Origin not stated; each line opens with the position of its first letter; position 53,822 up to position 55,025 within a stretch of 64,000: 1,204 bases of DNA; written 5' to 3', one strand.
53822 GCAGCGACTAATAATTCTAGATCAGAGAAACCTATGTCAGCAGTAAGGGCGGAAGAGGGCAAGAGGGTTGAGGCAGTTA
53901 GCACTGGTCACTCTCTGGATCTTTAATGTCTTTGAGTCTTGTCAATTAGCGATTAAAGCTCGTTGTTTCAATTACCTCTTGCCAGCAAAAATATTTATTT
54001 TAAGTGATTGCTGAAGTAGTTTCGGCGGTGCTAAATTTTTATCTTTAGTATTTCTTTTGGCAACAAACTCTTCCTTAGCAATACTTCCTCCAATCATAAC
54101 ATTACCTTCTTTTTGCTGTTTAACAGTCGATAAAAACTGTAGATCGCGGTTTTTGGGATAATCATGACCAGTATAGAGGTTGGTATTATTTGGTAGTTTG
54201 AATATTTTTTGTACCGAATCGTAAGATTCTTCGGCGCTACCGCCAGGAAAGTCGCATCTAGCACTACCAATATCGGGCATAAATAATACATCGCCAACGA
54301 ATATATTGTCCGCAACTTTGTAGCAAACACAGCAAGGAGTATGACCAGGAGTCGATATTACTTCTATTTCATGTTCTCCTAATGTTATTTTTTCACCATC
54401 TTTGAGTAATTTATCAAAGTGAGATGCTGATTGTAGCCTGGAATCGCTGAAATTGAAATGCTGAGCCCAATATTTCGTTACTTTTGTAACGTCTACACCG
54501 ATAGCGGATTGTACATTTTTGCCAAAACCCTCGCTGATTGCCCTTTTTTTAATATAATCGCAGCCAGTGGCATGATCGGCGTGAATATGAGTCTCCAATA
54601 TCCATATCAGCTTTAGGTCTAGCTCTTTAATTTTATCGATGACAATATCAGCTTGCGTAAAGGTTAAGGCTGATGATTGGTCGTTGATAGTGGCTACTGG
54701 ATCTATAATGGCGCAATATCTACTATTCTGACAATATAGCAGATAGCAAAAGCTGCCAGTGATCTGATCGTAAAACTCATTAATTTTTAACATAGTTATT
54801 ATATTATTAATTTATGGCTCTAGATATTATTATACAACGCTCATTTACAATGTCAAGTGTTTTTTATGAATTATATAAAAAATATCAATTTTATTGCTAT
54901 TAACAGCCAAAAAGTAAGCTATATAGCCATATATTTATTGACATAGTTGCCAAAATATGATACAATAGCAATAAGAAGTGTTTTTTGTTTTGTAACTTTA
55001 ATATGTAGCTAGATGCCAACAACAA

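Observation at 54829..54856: Six copies of a roughly 34-bp promoter cassette whose spacer is conserved as well as its -35 and -10 elements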

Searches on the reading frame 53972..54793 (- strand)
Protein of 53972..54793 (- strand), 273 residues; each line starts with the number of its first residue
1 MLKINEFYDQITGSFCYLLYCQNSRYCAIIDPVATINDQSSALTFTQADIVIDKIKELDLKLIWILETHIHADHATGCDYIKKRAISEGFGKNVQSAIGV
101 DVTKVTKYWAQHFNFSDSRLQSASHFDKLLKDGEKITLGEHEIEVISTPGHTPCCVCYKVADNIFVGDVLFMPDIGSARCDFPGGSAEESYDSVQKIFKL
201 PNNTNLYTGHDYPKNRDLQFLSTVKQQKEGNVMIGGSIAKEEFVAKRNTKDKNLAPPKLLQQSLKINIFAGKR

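Call 12: search_protein_families(library=pfam, proteins=[window:53972-54793:-])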
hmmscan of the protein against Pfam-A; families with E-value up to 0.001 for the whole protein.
window:53972-54793:- (273 aa): 1 family
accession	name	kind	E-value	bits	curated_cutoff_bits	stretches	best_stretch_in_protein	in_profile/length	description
PF00753.33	Lactamase_B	-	2.1e-18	67.4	22.7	1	14-210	6-196/196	Metallo-beta-lactamase superfamily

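Call 15: find_encoding_contigs(protein=window:53972-54793:-, flank=3000, max_places=6)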
Protein window:53972-54793:- (273 aa): 3 contigs read that carry it; 3 places shown.
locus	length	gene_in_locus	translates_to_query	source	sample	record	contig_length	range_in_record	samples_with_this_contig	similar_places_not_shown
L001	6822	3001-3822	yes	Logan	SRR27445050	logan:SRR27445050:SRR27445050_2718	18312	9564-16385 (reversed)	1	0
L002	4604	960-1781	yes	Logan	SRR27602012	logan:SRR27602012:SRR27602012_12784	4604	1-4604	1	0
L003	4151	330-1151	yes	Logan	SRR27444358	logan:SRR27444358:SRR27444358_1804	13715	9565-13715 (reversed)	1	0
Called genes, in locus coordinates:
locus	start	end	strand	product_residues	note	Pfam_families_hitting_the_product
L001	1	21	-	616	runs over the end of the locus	-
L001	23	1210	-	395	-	-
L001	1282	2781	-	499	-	-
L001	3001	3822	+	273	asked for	PF00753:Lactamase_B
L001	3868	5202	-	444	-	-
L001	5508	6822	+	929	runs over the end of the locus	PF02739:5_3_exonuc_N, PF01367:5_3_exonuc, PF00476:DNA_pol_A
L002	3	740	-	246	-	?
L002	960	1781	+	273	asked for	PF00753:Lactamase_B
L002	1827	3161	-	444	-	-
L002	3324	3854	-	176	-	-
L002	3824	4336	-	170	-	-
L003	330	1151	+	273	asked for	PF00753:Lactamase_B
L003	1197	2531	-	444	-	-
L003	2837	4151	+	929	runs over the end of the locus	PF02739:5_3_exonuc_N, PF01367:5_3_exonuc, PF00476:DNA_pol_A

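Call 21: find_homologous_proteins(query=window:53972-54793:-)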
Query window:53972-54793:- (273 aa): 1372 proteins with E <= 0.001 among 1646 candidates; the best 120 are listed.
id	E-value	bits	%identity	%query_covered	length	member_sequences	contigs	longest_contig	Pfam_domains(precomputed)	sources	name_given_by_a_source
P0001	4.7e-158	543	84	100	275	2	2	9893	PF00753.34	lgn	-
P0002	5.2e-118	412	65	100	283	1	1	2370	PF00753.34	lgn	-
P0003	9.6e-100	352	57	100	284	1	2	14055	PF00753.34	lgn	-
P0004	1.1e-98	348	57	100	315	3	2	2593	PF00753.34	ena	-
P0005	3.8e-90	320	55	100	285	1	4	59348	PF00753.34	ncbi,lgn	-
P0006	4.3e-89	317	53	99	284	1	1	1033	PF00753.34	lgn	-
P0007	1.2e-77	279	50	99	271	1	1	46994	PF00753.34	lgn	-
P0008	3.8e-76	274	50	99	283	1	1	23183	PF12706.14,PF00753.34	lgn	-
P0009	1.0e-74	270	47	99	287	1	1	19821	PF00753.34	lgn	-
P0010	6.3e-73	264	46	99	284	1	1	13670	PF00753.34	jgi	jgi:glyoxylase-like metal-dependent hydrolase (beta-lactamase superfamily II)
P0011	8.9e-73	263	47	99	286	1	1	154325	PF00753.34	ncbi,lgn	-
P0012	2.0e-72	262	48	99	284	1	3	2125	PF00753.34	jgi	-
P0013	2.0e-72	262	48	99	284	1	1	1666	PF00753.34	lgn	-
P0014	2.1e-72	262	47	99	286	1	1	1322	PF00753.34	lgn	-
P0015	4.3e-72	261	49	99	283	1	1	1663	PF00753.34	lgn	-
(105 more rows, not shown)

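Call 22: find_encoding_contigs(protein=P0001, flank=10000, max_places=3)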
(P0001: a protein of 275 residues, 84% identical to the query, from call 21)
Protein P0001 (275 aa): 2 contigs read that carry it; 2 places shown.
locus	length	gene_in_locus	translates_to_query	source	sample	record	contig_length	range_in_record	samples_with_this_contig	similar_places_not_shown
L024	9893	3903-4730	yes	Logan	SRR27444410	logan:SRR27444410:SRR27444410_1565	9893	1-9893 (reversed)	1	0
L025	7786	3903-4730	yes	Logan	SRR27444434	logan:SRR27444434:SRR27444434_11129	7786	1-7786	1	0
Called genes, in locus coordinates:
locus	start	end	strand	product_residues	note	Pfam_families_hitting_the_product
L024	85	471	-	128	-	PF02021:UPF0102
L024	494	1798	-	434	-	PF01595:CNNM, PF00571:CBS (weak), PF03471:CorC_HlyC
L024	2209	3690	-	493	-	-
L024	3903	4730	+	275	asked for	PF00753:Lactamase_B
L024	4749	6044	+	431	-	-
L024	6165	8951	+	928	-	PF02739:5_3_exonuc_N, PF01367:5_3_exonuc, PF00476:DNA_pol_A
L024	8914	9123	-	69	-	-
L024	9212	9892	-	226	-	?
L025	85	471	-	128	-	PF02021:UPF0102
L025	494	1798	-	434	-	PF01595:CNNM, PF00571:CBS (weak), PF03471:CorC_HlyC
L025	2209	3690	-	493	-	-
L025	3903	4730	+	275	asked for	PF00753:Lactamase_B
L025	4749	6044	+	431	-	-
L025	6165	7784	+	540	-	?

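Call 23: find_encoding_contigs(protein=P0003, flank=10000, max_places=3)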
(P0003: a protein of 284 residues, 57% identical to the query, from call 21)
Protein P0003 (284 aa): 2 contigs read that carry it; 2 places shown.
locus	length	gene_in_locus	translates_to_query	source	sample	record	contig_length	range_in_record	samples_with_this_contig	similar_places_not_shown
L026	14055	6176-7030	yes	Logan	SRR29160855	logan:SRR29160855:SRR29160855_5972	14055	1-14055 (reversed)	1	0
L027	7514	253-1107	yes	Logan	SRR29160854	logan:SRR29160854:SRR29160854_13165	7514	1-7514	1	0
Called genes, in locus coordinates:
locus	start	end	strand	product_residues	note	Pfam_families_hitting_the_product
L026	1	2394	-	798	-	?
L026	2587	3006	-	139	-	PF02021:UPF0102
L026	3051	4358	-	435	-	PF01595:CNNM, PF00571:CBS (weak), PF03471:CorC_HlyC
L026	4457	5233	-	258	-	-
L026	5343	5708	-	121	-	-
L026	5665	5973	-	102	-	-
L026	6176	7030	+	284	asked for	PF00753:Lactamase_B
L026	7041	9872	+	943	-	PF02739:5_3_exonuc_N, PF01367:5_3_exonuc, PF00476:DNA_pol_A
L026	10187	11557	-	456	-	PF10396:TrmE_N, PF12631:MnmE_helical, PF02421:FeoB_N, PF00071:Ras, PF01926:MMR_HSR1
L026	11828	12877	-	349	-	PF01118:Semialdhyde_dh, PF02774:Semialdhyde_dhC, PF22698:Semialdhyde_dhC_1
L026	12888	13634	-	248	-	PF20772:TACO1_YebC_N, PF01709:Transcrip_reg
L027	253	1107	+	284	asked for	PF00753:Lactamase_B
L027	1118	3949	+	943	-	PF02739:5_3_exonuc_N, PF01367:5_3_exonuc, PF00476:DNA_pol_A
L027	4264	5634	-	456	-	PF10396:TrmE_N, PF12631:MnmE_helical, PF02421:FeoB_N, PF00071:Ras, PF01926:MMR_HSR1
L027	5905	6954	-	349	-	PF01118:Semialdhyde_dh, PF02774:Semialdhyde_dhC, PF22698:Semialdhyde_dhC_1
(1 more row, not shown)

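Call 24: find_encoding_contigs(protein=P0005, flank=10000, max_places=3)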
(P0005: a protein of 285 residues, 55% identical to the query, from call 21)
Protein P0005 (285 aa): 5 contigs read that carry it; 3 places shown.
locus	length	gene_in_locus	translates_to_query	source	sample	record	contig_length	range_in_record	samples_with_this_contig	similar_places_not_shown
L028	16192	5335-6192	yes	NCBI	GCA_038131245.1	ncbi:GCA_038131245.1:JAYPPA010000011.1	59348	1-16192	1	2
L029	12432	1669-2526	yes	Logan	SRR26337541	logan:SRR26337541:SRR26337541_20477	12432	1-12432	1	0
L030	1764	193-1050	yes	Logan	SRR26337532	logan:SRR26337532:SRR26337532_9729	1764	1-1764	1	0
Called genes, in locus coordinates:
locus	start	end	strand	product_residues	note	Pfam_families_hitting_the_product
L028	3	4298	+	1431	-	?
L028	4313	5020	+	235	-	-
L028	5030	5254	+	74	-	-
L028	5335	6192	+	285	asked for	PF00753:Lactamase_B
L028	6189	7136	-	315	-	-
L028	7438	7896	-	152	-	-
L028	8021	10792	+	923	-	PF02739:5_3_exonuc_N, PF01367:5_3_exonuc, PF00476:DNA_pol_A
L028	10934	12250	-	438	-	PF10396:TrmE_N, PF12631:MnmE_helical, PF01926:MMR_HSR1, PF02421:FeoB_N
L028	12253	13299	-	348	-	PF01118:Semialdhyde_dh, PF02774:Semialdhyde_dhC, PF22698:Semialdhyde_dhC_1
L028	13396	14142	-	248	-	PF20772:TACO1_YebC_N, PF01709:Transcrip_reg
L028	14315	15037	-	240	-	PF00696:AA_kinase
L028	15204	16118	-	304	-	PF25025:EF-Ts_N (weak), PF00889:EF_TS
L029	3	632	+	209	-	?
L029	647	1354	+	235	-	-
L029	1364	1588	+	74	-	-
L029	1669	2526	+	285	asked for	PF00753:Lactamase_B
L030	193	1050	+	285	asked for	PF00753:Lactamase_B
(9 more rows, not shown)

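Call 45: find_encoding_contigs(protein=P0002, flank=10000, max_places=3)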
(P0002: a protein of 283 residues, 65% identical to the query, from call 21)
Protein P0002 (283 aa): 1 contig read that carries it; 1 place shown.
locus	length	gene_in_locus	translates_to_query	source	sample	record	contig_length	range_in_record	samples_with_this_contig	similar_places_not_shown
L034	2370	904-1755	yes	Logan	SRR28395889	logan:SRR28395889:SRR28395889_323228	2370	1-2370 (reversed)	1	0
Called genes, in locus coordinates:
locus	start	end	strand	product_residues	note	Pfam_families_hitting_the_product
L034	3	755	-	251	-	?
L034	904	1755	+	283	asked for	PF00753:Lactamase_B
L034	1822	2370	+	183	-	?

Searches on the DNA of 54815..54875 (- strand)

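Call 77: search_dna_similar(query=window:54815-54875:-, collection=plasmids, mode=distant, max_evalue=0.01, max_rows=8)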
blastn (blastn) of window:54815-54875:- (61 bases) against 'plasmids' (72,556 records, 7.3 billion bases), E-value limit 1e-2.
No match.

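Call 78: search_dna_similar(query=window:54815-54875:-, collection=phages, mode=distant, max_evalue=0.01, max_rows=8)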
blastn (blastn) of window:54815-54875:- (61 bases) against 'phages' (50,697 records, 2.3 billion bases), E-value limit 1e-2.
No match.
